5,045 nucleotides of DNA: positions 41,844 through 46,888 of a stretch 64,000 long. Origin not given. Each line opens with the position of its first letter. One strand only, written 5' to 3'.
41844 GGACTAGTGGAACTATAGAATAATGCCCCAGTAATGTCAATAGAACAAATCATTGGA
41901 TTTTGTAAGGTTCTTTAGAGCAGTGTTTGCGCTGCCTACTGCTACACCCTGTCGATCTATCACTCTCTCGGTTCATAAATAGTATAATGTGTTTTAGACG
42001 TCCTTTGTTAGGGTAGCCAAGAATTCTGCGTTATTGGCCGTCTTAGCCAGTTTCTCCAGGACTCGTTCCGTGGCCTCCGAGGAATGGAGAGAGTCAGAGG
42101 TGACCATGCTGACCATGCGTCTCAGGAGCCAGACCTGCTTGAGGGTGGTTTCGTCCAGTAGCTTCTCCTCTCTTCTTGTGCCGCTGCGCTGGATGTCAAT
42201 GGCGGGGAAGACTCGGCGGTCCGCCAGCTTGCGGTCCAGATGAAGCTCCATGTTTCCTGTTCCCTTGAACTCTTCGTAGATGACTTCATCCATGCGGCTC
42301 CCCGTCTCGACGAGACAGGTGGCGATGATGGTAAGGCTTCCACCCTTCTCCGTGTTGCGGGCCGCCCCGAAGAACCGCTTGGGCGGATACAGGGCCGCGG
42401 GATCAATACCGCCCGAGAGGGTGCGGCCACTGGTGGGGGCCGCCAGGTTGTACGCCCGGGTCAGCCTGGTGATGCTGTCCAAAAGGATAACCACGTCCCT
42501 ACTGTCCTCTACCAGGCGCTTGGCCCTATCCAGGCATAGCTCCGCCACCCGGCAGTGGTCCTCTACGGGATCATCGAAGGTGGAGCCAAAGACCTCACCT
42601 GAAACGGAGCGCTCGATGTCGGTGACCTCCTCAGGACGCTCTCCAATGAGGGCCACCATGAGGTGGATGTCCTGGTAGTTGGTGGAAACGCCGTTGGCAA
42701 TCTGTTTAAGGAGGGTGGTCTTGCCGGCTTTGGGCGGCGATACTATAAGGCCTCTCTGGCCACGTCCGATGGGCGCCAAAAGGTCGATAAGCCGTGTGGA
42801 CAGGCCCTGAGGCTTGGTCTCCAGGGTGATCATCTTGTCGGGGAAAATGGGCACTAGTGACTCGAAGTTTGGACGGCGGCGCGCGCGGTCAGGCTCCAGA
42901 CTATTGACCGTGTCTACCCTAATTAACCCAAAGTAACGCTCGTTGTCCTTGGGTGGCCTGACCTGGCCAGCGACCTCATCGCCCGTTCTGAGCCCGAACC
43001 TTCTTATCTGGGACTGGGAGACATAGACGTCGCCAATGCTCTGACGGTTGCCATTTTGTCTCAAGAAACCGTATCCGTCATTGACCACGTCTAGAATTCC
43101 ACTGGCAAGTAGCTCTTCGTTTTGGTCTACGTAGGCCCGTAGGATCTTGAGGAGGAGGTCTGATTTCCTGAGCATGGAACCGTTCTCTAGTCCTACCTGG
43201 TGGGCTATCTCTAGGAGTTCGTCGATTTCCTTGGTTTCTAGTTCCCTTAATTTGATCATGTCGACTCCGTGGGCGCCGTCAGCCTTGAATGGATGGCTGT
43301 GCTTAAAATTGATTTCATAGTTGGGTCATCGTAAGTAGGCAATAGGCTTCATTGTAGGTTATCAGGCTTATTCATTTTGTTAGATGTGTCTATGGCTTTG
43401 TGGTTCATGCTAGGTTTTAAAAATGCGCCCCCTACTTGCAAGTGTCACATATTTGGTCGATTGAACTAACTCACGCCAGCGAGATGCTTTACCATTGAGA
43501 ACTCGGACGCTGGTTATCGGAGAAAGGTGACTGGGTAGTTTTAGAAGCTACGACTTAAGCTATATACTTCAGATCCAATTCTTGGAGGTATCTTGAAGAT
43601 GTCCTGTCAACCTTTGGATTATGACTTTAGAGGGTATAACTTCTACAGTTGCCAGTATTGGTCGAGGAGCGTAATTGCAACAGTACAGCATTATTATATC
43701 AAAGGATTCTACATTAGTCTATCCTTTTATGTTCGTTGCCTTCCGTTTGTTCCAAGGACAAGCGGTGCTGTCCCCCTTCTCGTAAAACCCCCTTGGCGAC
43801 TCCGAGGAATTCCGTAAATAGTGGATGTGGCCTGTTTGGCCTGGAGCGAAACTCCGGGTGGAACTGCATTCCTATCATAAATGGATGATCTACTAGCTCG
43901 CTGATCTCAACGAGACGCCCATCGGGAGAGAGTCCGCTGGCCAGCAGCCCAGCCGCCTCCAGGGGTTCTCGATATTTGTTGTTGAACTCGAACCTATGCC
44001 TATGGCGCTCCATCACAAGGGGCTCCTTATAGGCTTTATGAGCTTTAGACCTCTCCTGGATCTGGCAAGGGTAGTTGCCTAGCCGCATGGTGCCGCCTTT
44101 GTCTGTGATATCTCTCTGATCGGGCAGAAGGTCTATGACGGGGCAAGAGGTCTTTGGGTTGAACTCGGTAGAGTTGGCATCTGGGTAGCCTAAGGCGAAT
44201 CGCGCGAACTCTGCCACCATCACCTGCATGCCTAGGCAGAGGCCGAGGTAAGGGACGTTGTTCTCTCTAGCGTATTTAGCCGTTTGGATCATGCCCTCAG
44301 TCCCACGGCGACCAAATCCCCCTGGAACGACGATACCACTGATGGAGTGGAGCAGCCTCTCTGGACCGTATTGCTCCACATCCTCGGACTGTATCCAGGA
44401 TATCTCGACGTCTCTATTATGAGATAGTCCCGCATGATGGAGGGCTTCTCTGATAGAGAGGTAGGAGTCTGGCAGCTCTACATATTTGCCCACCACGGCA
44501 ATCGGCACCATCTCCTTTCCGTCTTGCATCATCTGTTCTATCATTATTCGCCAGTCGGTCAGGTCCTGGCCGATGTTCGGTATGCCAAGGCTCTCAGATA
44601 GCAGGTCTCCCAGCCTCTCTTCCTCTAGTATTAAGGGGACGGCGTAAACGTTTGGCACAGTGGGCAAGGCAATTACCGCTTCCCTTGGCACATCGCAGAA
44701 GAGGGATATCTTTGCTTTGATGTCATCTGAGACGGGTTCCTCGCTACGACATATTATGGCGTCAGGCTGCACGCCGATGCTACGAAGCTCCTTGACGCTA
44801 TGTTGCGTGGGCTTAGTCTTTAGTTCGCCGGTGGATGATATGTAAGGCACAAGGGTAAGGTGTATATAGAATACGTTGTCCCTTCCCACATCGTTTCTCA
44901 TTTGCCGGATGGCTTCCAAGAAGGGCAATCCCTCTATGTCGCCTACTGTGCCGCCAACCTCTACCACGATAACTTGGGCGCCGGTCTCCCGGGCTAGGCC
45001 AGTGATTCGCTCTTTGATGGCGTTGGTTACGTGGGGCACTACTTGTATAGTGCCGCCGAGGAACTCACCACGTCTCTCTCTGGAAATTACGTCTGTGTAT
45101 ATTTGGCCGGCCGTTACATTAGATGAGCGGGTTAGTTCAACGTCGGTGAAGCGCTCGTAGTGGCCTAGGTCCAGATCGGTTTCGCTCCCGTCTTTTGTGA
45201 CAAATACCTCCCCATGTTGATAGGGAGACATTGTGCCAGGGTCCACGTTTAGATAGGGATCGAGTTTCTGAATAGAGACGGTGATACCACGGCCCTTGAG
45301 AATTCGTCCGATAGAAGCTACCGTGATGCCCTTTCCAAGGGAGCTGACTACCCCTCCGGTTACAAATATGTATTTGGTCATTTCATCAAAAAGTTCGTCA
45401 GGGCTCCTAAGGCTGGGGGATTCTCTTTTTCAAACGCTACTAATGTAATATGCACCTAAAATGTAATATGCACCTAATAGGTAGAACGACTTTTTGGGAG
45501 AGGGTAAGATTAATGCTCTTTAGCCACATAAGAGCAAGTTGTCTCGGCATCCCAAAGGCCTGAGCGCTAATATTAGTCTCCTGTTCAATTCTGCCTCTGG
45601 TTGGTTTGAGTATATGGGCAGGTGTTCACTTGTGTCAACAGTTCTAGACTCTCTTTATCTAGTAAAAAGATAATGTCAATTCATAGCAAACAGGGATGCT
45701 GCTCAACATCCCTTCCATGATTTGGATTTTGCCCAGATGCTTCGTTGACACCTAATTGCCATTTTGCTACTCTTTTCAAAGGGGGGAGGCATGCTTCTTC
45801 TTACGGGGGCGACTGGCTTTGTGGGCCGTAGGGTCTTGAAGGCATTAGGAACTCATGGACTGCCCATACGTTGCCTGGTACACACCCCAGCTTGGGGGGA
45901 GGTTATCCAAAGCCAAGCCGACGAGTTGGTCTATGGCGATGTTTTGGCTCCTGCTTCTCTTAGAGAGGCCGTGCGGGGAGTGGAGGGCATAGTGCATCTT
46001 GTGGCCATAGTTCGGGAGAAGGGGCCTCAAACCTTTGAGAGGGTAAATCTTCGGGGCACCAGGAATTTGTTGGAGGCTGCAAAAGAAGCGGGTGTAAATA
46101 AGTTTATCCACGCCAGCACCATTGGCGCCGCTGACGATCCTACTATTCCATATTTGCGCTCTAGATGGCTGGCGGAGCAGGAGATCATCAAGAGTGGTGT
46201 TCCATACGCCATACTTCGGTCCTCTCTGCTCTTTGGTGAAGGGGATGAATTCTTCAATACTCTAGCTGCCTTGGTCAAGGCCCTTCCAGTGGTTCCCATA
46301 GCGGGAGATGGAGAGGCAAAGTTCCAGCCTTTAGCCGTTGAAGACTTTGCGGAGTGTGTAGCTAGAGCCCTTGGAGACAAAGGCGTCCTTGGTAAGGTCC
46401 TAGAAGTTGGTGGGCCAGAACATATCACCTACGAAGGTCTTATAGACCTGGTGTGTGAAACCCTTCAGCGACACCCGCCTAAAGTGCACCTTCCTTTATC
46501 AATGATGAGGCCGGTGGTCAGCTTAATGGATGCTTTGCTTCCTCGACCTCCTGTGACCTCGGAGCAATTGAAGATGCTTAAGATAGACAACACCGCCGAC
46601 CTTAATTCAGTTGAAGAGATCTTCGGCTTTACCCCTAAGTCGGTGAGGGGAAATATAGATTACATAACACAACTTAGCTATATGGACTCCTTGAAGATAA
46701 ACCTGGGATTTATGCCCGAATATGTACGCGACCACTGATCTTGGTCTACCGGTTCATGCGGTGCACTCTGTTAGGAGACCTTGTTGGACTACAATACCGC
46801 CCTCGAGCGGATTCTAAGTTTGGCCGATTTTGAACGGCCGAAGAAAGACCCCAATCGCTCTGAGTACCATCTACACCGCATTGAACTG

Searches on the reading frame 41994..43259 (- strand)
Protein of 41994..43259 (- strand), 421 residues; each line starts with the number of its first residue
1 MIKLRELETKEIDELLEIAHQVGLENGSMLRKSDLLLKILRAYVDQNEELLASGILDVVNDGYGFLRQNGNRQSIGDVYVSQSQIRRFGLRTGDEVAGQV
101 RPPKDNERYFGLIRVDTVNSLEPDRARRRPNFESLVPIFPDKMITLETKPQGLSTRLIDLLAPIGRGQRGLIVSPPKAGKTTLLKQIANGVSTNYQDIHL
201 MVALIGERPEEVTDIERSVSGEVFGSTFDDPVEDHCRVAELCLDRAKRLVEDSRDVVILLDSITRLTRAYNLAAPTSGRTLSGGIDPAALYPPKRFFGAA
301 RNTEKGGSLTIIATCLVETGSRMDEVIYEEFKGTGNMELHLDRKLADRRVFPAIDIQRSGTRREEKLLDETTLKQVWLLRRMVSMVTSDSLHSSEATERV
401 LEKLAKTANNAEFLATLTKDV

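Call 14: search_protein_families(library=pfam, proteins=[window:41994-43259:-], max_evalue=0.00001)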
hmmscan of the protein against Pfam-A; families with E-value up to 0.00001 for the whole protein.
window:41994-43259:- (421 aa): 3 families
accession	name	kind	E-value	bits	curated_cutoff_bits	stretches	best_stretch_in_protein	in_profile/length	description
PF07497.18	Rho_RNA_bind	-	7.6e-31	106.2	27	1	53-124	2-73/73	Rho termination factor, RNA-binding domain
PF00006.31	ATP-synt_ab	-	3.7e-27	95.8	29.5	1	156-359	3-211/213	ATP synthase alpha/beta family, nucleotide-binding domain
PF07498.18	Rho_N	-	1.4e-09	38.2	24.9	1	6-48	1-43/43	Rho termination factor, N-terminal domain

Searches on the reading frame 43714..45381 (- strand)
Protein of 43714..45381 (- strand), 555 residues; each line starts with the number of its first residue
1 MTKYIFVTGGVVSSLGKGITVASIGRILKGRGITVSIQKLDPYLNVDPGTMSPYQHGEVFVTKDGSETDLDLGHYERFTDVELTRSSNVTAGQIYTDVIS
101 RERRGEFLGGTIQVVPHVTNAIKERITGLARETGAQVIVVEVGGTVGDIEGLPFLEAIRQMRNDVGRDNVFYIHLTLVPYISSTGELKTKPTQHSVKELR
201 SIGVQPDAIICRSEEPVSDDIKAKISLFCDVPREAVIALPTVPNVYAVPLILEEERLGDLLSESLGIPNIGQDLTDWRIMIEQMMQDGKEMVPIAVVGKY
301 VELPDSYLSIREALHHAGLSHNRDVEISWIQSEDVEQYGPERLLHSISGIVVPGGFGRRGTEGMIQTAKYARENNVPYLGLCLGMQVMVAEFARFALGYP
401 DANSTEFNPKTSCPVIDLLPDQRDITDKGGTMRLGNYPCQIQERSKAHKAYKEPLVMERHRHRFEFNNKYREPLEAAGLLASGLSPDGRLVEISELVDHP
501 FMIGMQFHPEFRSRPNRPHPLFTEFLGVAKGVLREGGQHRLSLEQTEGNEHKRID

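Call 14: search_protein_families(library=pfam, proteins=[window:43714-45381:-], max_evalue=0.00001)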
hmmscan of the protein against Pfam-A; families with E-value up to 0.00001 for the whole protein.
window:43714-45381:- (555 aa): 2 families
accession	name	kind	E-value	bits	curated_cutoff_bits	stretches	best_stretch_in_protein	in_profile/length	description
PF06418.20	CTP_synth_N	-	4.6e-126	420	26.1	1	3-266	1-264/265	CTP synthase N-terminus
PF00117.34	GATase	-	3.7e-38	131.6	22.8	1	303-526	2-188/190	Glutamine amidotransferase class-I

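Call 72: find_homologous_proteins(query=window:43714-45381:-, max_evalue=1e-100)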
Query window:43714-45381:- (555 aa): 8000 proteins with E <= 1e-100 among 8000 candidates; the best 120 are listed.
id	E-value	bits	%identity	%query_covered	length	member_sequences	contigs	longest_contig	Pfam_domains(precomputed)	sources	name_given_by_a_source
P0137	0.0e+0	1262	100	100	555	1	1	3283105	PF07722.20,PF06418.21,PF00117.35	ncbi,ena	-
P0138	0.0e+0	1077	85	98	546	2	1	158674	PF07722.20,PF06418.21,PF00117.35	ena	-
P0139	0.0e+0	1034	81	100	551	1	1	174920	PF07722.20,PF06418.21,PF00117.35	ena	-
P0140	0.0e+0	1024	80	98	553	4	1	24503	PF06418.21,PF00117.35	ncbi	-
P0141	4.2e-296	1001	81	96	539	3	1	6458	PF07722.20,PF06418.21,PF00117.35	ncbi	-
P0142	1.5e-286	970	78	98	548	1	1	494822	PF07722.20,PF06418.21,PF00117.35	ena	-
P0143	7.7e-277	937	75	98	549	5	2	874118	PF07722.20,PF06418.21,PF00117.35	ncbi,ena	-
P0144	4.0e-276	935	75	98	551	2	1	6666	PF07722.20,PF06418.21,PF00117.35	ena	-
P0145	1.6e-274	930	75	99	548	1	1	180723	PF07722.20,PF06418.21,PF00117.35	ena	-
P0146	2.5e-274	929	75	99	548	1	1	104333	PF07722.20,PF06418.21,PF00117.35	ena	-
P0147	3.0e-274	929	73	99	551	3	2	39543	PF07722.20,PF06418.21,PF00117.35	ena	-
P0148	7.1e-274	928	74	98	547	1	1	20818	PF07722.20,PF06418.21,PF00117.35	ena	-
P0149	1.6e-273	927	74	98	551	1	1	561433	PF07722.20,PF06418.21,PF00117.35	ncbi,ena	-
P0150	1.9e-272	923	73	99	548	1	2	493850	PF06418.21,PF00117.35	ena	-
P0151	2.6e-272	923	73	99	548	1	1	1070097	PF06418.21,PF00117.35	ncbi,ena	-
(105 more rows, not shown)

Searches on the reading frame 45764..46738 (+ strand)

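Call 15: search_protein_families(library=pfam, proteins=[window:45764-46738:+], max_evalue=0.00001)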
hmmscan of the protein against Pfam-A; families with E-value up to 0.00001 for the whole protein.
window:45764-46738:+ (324 aa): 7 families
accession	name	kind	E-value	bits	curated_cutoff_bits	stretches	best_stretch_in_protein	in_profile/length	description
PF01370.27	Epimerase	-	2.4e-23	83.2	20.9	1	12-216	2-240/240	NAD dependent epimerase/dehydratase family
PF01073.25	3Beta_HSD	-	2.7e-20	73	22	1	13-123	2-120/280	3-beta hydroxysteroid dehydrogenase/isomerase family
PF13460.12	NAD_binding_10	-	1.5e-19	71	27.2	1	15-156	1-146/184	NAD(P)H-binding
PF05368.20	NmrA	-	1.5e-15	58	27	1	11-250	5-250/298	NmrA-like family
PF07993.18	NAD_binding_4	-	9.1e-11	41.8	20.1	0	61-122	77-139/258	Male sterility protein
PF04321.23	RmlD_sub_bind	-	9.2e-10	38.5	27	1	11-206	3-200/287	RmlD substrate binding domain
PF16363.11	GDP_Man_Dehyd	-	4.8e-08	33.3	27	1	12-119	1-129/332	GDP-mannose 4,6 dehydratase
